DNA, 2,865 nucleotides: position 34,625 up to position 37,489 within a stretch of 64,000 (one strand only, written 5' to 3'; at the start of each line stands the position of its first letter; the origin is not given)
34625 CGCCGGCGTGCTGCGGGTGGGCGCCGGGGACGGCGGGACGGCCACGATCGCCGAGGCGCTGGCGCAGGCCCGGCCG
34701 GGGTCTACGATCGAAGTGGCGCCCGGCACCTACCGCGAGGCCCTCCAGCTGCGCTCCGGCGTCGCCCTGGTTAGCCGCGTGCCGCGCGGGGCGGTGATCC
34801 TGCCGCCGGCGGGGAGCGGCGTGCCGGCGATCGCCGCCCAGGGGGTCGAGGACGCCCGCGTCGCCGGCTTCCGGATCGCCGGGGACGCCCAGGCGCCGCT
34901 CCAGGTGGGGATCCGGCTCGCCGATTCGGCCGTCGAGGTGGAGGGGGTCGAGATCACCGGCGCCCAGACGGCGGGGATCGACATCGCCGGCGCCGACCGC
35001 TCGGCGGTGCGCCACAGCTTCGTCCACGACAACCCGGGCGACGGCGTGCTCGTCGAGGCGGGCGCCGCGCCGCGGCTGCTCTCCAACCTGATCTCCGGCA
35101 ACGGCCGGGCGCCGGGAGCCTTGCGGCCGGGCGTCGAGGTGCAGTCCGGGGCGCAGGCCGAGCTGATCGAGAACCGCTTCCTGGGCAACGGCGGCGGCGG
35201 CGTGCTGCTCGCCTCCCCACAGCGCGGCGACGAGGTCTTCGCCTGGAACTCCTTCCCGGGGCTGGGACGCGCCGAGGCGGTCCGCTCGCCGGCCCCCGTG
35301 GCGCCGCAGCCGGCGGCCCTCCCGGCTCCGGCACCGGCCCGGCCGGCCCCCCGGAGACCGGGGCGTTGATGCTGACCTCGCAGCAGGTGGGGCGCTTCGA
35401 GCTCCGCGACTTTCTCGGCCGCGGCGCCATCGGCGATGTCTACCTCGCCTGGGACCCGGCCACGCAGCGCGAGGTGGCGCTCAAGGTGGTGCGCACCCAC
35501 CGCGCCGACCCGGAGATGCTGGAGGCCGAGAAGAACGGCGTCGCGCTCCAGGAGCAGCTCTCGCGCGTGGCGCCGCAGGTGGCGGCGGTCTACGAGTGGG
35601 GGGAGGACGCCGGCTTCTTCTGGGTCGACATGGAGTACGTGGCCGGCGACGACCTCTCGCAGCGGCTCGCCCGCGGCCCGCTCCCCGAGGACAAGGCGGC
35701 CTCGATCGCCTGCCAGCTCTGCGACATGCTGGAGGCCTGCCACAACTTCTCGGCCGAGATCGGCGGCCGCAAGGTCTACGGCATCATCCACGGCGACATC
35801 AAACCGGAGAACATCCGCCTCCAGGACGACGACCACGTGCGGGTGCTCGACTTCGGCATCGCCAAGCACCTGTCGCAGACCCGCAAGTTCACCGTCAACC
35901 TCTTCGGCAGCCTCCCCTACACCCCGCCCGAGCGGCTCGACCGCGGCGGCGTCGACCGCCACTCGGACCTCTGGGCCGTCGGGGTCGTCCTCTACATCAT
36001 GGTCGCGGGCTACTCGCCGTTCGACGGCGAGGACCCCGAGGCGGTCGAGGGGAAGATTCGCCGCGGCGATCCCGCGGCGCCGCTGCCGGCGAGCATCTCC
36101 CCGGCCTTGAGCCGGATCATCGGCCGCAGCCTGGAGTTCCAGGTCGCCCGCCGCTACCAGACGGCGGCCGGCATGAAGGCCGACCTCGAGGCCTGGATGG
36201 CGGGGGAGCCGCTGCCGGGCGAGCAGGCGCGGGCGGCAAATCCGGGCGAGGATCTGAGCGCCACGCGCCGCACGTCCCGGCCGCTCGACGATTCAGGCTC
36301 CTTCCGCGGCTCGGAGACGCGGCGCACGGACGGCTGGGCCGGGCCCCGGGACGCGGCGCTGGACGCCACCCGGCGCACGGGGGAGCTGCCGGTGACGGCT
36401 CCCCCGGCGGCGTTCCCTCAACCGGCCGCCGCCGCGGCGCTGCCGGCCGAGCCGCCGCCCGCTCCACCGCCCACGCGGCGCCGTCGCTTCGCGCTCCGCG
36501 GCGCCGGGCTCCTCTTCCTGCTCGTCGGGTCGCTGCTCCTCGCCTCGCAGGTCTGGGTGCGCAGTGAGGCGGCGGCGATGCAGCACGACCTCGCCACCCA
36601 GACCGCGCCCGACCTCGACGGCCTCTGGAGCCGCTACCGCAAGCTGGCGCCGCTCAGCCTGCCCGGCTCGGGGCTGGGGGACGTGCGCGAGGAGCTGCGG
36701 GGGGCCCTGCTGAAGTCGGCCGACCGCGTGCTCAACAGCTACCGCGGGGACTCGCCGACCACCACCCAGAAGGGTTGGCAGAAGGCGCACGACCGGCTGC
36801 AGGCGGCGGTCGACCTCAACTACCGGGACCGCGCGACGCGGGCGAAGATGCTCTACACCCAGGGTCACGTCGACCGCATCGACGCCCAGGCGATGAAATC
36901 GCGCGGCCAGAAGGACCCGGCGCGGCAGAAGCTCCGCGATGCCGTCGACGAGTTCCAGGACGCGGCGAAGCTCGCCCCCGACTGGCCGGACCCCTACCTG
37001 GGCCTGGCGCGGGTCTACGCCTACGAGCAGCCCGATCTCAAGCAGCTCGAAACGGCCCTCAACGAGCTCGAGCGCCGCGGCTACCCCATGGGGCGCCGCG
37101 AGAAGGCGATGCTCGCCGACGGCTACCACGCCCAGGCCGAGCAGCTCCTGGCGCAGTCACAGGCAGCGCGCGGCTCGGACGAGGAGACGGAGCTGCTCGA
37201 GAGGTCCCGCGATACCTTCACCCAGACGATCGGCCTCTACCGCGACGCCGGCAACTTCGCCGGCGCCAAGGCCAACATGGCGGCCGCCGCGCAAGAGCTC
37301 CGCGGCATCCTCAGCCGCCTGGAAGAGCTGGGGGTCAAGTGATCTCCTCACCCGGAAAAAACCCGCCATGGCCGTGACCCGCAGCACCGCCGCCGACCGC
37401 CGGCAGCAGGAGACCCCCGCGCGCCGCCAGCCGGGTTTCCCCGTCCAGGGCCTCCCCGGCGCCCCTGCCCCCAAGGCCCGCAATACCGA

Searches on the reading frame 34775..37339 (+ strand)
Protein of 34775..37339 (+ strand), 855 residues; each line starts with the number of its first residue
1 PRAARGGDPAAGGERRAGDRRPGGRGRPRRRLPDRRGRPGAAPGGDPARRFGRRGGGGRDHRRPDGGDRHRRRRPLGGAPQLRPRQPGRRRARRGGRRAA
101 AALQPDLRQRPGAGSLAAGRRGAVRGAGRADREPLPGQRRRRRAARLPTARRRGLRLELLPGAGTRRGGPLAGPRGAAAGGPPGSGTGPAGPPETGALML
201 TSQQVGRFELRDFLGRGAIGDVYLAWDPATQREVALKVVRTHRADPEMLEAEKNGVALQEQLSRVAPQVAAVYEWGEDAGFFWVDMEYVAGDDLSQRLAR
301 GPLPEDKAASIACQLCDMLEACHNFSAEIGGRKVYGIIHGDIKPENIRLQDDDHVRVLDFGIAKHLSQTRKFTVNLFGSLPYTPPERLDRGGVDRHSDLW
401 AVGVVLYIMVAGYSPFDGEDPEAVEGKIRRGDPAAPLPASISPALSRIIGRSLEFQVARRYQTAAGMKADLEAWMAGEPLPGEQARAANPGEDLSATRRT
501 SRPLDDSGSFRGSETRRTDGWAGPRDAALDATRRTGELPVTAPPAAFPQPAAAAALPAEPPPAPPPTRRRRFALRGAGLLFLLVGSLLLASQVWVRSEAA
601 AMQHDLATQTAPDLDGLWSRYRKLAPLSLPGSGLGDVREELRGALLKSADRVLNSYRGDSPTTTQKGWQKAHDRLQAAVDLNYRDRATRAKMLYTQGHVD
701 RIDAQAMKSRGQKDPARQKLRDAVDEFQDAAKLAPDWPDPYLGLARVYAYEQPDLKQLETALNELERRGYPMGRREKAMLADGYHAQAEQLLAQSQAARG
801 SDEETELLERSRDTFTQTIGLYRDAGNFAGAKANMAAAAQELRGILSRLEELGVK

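Call 21: search_protein_families(library=pfam, max_evalue=0.001, proteins=[window:34775-37339:+])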
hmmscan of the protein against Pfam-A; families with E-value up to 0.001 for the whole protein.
window:34775-37339:+ (855 aa): 3 families
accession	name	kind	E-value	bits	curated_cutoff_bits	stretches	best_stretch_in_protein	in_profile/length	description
PF00069.31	Pkinase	-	9.7e-41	140.3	31.7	1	209-465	2-256/263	Protein kinase domain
PF07714.23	PK_Tyr_Ser-Thr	-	4.8e-20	72.4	23.1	1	210-462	3-250/258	Protein tyrosine and serine/threonine kinase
PF01636.29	APH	-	0.00013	22.3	23.2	1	214-328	5-113/239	Phosphotransferase enzyme family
